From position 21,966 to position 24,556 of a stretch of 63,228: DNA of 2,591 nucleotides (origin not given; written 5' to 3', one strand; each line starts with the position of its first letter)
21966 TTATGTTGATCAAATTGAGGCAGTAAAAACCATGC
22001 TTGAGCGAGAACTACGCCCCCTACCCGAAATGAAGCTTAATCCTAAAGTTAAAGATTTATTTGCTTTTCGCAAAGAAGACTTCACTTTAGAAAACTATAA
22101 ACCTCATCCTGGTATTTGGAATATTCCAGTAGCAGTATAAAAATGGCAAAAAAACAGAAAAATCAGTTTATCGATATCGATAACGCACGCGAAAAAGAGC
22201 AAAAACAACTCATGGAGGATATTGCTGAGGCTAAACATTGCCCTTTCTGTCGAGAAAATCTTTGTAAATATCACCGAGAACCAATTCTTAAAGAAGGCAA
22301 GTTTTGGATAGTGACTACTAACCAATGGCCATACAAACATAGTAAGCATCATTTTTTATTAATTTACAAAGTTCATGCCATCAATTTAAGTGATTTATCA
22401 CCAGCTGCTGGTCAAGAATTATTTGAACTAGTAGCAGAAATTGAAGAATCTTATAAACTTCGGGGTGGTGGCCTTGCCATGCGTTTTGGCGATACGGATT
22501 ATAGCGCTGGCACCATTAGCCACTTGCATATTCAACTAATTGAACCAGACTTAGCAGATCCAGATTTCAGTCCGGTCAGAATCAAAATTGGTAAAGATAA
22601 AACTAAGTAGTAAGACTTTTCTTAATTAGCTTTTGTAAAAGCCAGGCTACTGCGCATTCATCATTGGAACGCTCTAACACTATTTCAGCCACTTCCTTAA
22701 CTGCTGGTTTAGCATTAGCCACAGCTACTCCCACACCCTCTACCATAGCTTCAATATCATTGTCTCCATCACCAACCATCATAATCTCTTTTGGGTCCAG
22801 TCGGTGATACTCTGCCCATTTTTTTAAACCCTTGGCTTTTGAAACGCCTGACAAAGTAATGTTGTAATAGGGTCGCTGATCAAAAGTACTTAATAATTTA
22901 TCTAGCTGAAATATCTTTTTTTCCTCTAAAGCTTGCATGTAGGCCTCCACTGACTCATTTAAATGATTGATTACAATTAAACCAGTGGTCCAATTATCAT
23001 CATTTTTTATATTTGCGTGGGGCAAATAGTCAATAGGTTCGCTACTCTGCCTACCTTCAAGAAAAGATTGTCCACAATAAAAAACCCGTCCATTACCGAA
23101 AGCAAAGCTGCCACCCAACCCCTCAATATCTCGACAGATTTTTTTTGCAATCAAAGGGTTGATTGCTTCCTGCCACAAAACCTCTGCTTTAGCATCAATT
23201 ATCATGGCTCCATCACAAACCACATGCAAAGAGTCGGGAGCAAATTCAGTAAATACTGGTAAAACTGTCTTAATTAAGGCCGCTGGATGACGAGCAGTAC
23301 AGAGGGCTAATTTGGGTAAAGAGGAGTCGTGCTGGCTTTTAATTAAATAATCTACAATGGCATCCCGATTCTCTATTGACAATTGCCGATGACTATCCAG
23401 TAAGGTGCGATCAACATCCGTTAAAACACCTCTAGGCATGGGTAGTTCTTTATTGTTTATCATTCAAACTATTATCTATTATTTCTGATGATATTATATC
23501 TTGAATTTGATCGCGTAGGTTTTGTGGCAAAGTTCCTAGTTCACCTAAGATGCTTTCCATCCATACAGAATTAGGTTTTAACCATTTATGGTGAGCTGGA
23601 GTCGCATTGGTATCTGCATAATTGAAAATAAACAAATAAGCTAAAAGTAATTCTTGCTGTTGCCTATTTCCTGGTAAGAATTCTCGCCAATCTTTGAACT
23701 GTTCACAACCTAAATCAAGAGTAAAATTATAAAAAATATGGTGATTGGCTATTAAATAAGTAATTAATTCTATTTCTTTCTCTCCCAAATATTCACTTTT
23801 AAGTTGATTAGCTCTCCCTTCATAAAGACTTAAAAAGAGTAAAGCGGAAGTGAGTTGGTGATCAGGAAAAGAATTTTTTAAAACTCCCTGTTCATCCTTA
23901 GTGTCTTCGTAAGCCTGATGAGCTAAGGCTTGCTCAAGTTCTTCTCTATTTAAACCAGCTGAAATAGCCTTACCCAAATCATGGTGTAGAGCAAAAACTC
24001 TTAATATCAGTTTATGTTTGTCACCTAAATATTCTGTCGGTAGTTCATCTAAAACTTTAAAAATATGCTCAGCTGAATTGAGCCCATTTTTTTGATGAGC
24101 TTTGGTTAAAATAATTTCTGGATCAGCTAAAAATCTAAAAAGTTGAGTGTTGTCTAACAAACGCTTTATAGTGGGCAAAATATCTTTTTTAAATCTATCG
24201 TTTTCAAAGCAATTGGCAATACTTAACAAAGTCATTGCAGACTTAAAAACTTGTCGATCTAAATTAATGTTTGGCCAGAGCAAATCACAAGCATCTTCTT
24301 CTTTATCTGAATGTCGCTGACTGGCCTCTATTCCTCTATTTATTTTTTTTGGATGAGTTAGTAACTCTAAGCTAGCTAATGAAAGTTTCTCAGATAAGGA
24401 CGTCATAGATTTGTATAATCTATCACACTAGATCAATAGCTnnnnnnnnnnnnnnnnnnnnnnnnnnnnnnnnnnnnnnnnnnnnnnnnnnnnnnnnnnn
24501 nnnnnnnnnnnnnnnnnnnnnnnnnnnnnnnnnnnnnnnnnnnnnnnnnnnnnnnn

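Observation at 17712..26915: Thymidylate super-cluster with an unexplained nucleotidyl-transfer module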

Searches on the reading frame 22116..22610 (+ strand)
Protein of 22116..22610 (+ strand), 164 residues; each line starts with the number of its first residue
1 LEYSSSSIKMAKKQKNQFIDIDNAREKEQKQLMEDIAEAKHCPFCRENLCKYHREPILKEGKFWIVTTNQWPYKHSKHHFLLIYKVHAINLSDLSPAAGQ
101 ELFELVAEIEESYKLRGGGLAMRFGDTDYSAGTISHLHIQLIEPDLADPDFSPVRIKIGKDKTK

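Call 3: search_protein_families(library=pfam, proteins=[window:22116-22610:+], max_evalue=0.01)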
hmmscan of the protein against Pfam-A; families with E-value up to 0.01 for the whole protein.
window:22116-22610:+ (164 aa): 2 families
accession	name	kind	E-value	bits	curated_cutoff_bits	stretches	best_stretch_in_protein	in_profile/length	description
PF01230.28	HIT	-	0.00017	22.6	21.5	1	76-142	25-93/98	HIT domain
PF11969.13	DcpS_C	-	0.0073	17.2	24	0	57-146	17-104/114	Scavenger mRNA decapping enzyme C-term binding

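Call 5: search_protein_families(library=ncbifam, proteins=[window:22116-22610:+], max_evalue=0.01)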
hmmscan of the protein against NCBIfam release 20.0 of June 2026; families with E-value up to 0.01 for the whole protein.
window:22116-22610:+ (164 aa): 0 families

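Call 20: find_homologous_proteins(query=window:22143-22610:+, max_evalue=0.001)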
Query window:22143-22610:+ (155 aa): 112 proteins with E <= 0.001 among 145 candidates.
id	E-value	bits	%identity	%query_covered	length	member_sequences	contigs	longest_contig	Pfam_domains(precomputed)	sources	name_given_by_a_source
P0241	2.5e-92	325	88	100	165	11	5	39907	PF01230.30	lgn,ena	-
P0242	1.4e-89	316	86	99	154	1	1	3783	PF01230.30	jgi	jgi:ATP adenylyltransferase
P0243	4.0e-89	314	87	99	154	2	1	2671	-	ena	-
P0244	3.1e-86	305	82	100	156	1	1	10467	-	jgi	jgi:diadenosine tetraphosphate (Ap4A) HIT family hydrolase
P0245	4.0e-85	301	81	100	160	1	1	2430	-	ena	-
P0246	3.6e-84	298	80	100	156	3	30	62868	-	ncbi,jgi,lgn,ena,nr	ncbi:MAG: HIT domain-containing protein [Candidatus Pacebacteria bacterium]|jgi:diadenosine tetrapho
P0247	4.6e-84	298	81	100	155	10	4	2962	-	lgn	-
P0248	1.4e-83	296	79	100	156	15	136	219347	-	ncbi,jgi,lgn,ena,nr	ncbi:HIT family protein [Candidatus Woesebacteria bacterium]|jgi:diadenosine tetraphosphate (Ap4A) H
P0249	2.0e-83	296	80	100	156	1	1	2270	PF01230.30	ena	-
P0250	5.2e-83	294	78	100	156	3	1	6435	-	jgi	-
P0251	5.8e-83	294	81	100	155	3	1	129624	-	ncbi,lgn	-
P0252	1.0e-82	293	78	100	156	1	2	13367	-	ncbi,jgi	jgi:diadenosine tetraphosphate (Ap4A) HIT family hydrolase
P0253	3.3e-81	289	78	100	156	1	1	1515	PF01230.30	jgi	jgi:diadenosine tetraphosphate (Ap4A) HIT family hydrolase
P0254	4.6e-81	288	79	100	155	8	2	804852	-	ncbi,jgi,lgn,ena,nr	ncbi:MAG: HIT family protein [Candidatus Pacebacteria bacterium]|nr:HIT family protein [Candidatus P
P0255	1.1e-79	284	77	100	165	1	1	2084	-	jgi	-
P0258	2.0e-78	279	75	97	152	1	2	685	PF01230.30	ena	-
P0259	8.4e-74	264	72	98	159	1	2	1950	PF01230.30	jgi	-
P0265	1.1e-65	238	63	94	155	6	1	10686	PF01230.30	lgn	-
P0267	9.1e-65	235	64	94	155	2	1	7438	PF01230.30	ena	-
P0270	2.5e-63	230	66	92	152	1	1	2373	PF01230.30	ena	-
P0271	3.5e-62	227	65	88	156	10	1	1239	PF01230.30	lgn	-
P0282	3.3e-60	220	63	95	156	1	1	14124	PF01230.30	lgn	-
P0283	5.3e-60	220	62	95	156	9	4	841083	PF01230.30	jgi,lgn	-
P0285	1.2e-59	218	63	88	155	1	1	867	PF16285.11,PF01230.30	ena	-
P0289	6.8e-59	216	60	88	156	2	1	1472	PF01230.30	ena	-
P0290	7.1e-59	216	60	91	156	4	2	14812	PF11969.14,PF01230.30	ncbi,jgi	jgi:diadenosine tetraphosphate (Ap4A) HIT family hydrolase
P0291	1.1e-58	215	62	88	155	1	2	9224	PF01230.30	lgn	-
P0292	1.3e-58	215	60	88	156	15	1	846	PF01230.30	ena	-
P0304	1.2e-56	209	59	95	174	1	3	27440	PF01230.30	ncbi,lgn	-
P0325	8.2e-52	193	57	92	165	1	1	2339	PF01230.30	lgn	-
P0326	3.2e-51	191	55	92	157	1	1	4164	PF01230.30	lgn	-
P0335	7.4e-44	167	50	97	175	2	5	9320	PF11969.14,PF01230.30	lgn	-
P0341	1.5e-41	160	51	88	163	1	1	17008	PF01230.30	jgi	-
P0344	3.2e-40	155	46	99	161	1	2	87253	PF01230.30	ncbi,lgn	-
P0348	5.1e-39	151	46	94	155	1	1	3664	PF11969.14,PF01230.30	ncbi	-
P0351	4.6e-37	145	49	91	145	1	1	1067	PF11969.14,PF01230.30,PF04677.21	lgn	-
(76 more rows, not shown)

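Call 23: search_solved_structures(query=A3, max_evalue=1, show_alignments=3)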
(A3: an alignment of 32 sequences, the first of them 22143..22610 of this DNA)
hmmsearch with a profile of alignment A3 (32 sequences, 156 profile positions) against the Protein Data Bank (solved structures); distinct sequences matched with E-value up to 1: 36.
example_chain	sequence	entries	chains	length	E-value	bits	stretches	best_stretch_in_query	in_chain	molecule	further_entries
3l7x_A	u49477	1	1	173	0.00045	23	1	65-143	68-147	Putative Hit-like protein involved in cell-cycle regulation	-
6d6j_A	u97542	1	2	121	0.0023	20.7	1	67-132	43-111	HIT family hydrolase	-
5uvm_A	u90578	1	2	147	0.0035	20.1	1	66-132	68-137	Histidine triad (HIT) protein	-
3imi_A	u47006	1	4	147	0.0053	19.5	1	65-139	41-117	HIT family protein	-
4zgl_A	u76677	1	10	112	0.019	17.8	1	65-138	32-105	Uncharacterized HIT-like protein HP_0404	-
9uch_A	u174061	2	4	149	0.029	17.1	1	69-133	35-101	Bis(5'-adenosyl)-triphosphatase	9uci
4inc_A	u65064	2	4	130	0.032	17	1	65-132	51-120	Histidine triad nucleotide-binding protein 2, mitochondrial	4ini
3ksv_A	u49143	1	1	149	0.035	16.9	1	67-135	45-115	Uncharacterized protein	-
5km5_A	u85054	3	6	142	0.041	16.6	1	65-132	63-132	Histidine triad nucleotide-binding protein 2, mitochondrial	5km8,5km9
3o0m_A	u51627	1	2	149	0.05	16.4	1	66-132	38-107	HIT family protein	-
6cvs_A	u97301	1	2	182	0.054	16.3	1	62-139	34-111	Aprataxin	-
6yi0_AAA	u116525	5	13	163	0.059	16.1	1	65-132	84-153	Histidine triad nucleotide-binding protein 2, mitochondrial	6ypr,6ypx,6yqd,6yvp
1fhi_A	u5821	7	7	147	0.081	15.7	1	69-134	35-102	FRAGILE HISTIDINE TRIAD PROTEIN | FRAGILE HISTIDINE PROTEIN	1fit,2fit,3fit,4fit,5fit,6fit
4ndf_A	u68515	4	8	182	0.095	15.5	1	62-139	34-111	Aprataxin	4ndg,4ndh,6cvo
2eo4_A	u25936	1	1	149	0.098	15.4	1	63-133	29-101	150aa long hypothetical histidine triad nucleotide-binding protein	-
3ano_A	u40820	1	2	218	0.98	12.2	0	59-132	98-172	AP-4-A phosphorylase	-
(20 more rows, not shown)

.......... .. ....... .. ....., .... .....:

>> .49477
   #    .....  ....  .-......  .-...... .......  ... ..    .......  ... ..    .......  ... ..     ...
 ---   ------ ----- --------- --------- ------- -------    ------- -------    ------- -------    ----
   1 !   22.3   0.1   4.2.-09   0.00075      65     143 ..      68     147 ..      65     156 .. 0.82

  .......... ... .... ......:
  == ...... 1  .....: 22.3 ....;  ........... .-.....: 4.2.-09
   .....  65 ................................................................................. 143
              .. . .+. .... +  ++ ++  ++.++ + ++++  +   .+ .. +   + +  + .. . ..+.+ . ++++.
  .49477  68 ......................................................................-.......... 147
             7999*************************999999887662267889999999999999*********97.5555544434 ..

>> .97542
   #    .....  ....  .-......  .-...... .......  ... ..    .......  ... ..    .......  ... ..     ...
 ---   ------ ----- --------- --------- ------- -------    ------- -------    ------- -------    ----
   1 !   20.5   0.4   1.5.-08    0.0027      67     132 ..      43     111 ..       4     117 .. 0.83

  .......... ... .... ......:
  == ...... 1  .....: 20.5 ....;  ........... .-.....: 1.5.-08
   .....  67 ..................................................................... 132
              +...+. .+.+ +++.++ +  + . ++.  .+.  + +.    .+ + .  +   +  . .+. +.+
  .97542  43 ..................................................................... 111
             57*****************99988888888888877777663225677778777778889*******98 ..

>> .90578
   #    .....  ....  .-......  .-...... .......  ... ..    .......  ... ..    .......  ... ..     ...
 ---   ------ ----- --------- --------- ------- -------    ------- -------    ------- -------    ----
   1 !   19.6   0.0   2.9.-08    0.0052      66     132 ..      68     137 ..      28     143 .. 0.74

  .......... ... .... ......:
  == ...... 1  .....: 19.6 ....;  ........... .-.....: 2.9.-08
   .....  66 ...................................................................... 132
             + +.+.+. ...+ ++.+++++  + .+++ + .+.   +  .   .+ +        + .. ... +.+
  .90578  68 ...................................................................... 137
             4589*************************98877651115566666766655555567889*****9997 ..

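Call 45: find_related_loci(query=A3, collection=metagenome_contigs, flank=6000)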
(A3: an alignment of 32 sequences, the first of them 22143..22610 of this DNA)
Query A3 (155 aa) in metagenome_contigs; peptide patterns used: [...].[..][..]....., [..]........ (x = any residue, [..] = any of these).
284 stretches matched a pattern; 237 encode a relative of the query (tblastn E <= 1e-3); the best 80 are kept; 80 distinct loci.
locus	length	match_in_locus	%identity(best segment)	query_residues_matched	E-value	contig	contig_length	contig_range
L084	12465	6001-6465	88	1-155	5e-97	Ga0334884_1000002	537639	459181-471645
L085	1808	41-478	88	1-146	1e-94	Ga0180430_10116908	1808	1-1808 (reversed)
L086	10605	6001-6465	80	1-155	3e-89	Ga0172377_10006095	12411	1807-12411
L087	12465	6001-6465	79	1-155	3e-89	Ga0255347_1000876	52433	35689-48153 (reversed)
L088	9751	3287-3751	80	1-155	3e-89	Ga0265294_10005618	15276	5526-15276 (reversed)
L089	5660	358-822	79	1-155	3e-88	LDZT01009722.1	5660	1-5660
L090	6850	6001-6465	79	1-155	3e-88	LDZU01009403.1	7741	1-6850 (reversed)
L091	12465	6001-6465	79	1-155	3e-87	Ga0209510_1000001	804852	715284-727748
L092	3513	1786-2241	79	1-152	3e-87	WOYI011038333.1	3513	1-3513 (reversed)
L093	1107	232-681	72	1-152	2e-84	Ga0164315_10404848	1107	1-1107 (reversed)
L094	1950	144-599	72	4-155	4e-81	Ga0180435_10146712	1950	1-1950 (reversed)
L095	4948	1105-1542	64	6-151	7e-69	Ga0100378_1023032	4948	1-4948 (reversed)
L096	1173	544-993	61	1-150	7e-72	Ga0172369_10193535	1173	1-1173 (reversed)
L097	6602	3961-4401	65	4-150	5e-67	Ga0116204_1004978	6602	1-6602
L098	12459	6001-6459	59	2-154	2e-66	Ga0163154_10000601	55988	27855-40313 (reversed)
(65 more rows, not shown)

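Call 52: search_protein_families(library=phrogs, proteins=[window:22143-22610:+], max_evalue=0.01)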
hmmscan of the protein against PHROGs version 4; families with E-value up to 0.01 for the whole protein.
window:22143-22610:+ (155 aa): 0 families

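Call 68: search_protein_families(library=padloc, proteins=[window:22143-22610:+], max_evalue=0.001)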
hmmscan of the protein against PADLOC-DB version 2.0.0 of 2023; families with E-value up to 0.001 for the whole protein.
window:22143-22610:+ (155 aa): 0 families

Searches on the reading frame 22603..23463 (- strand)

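Call 4: search_protein_families(library=pfam, proteins=[window:22603-23463:-], max_evalue=0.01)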
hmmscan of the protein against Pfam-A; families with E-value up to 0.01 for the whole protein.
window:22603-23463:- (286 aa): 3 families
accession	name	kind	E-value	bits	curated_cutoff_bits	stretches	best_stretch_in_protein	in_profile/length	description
PF08282.18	Hydrolase_3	-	3.6e-31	109.3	20.9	1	13-275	1-254/255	haloacid dehalogenase-like hydrolase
PF05116.19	S6PP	-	5.7e-08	33.1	20.3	1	206-260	163-219/247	Sucrose-6F-phosphate phosphohydrolase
PF00702.32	Hydrolase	-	3.9e-05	24.6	26.4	1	205-240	152-187/191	haloacid dehalogenase-like hydrolase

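Call 6: search_protein_families(library=ncbifam, proteins=[window:22603-23463:-], max_evalue=0.01)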
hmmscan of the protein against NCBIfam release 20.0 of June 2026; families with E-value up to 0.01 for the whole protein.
window:22603-23463:- (286 aa): 18 families
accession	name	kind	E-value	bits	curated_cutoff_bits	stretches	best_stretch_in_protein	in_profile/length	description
TIGR00099.1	Cof-subfamily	subfamily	2.5e-29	102.6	137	1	14-273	3-253/256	Cof-type HAD-IIB family hydrolase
NF002245.0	PRK01158.1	equivalog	4.5e-18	65.4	198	1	169-272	123-222/233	phosphoglycolate phosphatase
TIGR01482.1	SPP-subfamily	subfamily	8e-15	55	107.15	1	176-272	121-218/225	sucrose-phosphate phosphatase subfamily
NF007806.0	PRK10513.1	equivalog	9.2e-15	54.7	273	1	198-280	185-268/270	sugar-phosphatase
TIGR01487.1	Pglycolate_arch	equivalog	2.7e-14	53.5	122.75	1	194-268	133-208/215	phosphoglycolate phosphatase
TIGR01484.1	HAD-SF-IIB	subfamily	2.1e-12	47.6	41.8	1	13-240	2-212/221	HAD-IIB family hydrolase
NF007821.0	PRK10530.1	equivalog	3.3e-12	46.2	274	1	200-276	191-267/272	pyridoxal phosphatase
NF045966.1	YcsE_rel_Pase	equivalog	3.6e-12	46.3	220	1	13-275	5-259/265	YcsE-related riboflavin metabolism phosphatase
TIGR00338.1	serB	equivalog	5.7e-08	32.6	144.15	1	208-266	152-210/219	phosphoserine phosphatase SerB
NF008350.0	PRK11133.1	equivalog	3e-06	26.6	413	1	207-273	247-312/324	phosphoserine phosphatase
TIGR01670.1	KdsC-phosphatas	subfamily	6.7e-06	26.1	106.95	1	212-279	80-148/154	3-deoxy-D-manno-octulosonate 8-phosphate phosphatase, YrbI family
NF008213.0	PRK10976.1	equivalog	3e-05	23.7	386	1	187-280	169-264/266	sugar/pyridoxal phosphate phosphatase YigL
NF009695.0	PRK13222.1-2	equivalog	9.3e-05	22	225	1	186-239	123-182/226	phosphoglycolate phosphatase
TIGR01512.1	ATPase-IB2_Cd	subfamily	0.00016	20.5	313.5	1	225-266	384-427/494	cadmium family heavy metal-translocating P-type ATPase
TIGR01525.1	ATPase-IB_hvy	subfamily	0.00021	20.3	346.25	1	222-266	449-494/560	heavy metal translocating P-type ATPase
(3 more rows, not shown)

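Call 68: search_protein_families(library=padloc, proteins=[window:22603-23463:-], max_evalue=0.001)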
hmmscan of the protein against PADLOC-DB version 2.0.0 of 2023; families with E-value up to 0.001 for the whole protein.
window:22603-23463:- (286 aa): 0 families

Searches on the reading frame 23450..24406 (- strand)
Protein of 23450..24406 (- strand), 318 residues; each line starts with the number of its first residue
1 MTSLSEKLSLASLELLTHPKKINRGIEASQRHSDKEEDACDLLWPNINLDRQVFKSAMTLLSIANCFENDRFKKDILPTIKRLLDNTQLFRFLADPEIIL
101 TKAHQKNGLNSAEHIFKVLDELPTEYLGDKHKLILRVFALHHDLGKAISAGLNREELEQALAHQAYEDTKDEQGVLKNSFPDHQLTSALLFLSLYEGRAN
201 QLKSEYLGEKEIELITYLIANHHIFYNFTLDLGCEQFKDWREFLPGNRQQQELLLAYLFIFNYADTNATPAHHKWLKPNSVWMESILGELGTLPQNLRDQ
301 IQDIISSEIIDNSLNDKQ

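Call 4: search_protein_families(library=pfam, proteins=[window:23450-24406:-], max_evalue=0.01)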
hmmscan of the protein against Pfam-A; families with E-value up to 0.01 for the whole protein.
window:23450-24406:- (318 aa): 1 family
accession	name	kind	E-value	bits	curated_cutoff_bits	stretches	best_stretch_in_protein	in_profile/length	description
PF18019.7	Cas3_HD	-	0.0026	18.2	23.1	1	125-282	47-189/207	Cas3, HD domain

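Call 6: search_protein_families(library=ncbifam, proteins=[window:23450-24406:-], max_evalue=0.01)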
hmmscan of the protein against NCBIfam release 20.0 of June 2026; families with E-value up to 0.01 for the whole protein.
window:23450-24406:- (318 aa): 2 families
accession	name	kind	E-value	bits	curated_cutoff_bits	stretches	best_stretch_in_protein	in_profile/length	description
TIGR01596.1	cas3_HD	equivalog_domain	0.0012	19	43.45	1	117-235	16-113/178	CRISPR-associated endonuclease Cas3''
TIGR02621.3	cas3_GSU0051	exception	0.008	15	400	0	102-223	672-782/854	type I-G CRISPR-associated helicase/endonuclease Cas3g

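Call 51: search_solved_structures(query=window:23450-24406:-, max_evalue=1, show_alignments=1)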
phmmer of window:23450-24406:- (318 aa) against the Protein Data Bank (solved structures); distinct sequences matched with E-value up to 1: 4.
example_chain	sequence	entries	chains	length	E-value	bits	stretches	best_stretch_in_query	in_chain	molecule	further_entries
1xo1_A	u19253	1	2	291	0.76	12.2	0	112-184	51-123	5'-EXONUCLEASE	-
5hml_A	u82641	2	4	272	0.93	11.9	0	113-184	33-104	Exodeoxyribonuclease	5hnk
5hmm_A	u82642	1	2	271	0.95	11.9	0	113-184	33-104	Exodeoxyribonuclease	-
5hp4_A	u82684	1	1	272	0.97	11.9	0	113-184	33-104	Exodeoxyribonuclease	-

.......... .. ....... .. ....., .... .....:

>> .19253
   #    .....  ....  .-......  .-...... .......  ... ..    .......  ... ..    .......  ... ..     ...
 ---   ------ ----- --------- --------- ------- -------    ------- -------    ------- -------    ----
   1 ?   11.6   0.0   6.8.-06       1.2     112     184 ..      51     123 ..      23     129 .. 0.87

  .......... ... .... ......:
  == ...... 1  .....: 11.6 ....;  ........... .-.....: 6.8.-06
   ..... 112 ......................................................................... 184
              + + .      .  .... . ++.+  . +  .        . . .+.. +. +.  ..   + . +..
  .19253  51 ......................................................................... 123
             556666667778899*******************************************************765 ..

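Call 52: search_protein_families(library=phrogs, proteins=[window:23450-24406:-], max_evalue=0.01)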
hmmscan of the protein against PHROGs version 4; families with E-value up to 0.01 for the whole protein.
window:23450-24406:- (318 aa): 1 family
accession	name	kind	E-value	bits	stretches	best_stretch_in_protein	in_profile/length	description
phrog_6931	-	unknown function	0.0065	16.7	0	110-232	35-131/343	-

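Call 68: search_protein_families(library=padloc, proteins=[window:23450-24406:-], max_evalue=0.001)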
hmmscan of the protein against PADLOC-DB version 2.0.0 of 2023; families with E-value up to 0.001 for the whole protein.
window:23450-24406:- (318 aa): 3 families
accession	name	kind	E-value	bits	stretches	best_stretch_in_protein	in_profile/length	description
PDLC01770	Cas3g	-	7.8e-06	22.6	1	101-223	542-640/733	-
PDLC01254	Cas3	-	3.7e-05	22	1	112-240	10-106/164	CAS-I; effector_G3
PDLC00940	Cas3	-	0.00031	19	1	117-235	16-113/178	CRISPR-associated endonuclease Cas3-HD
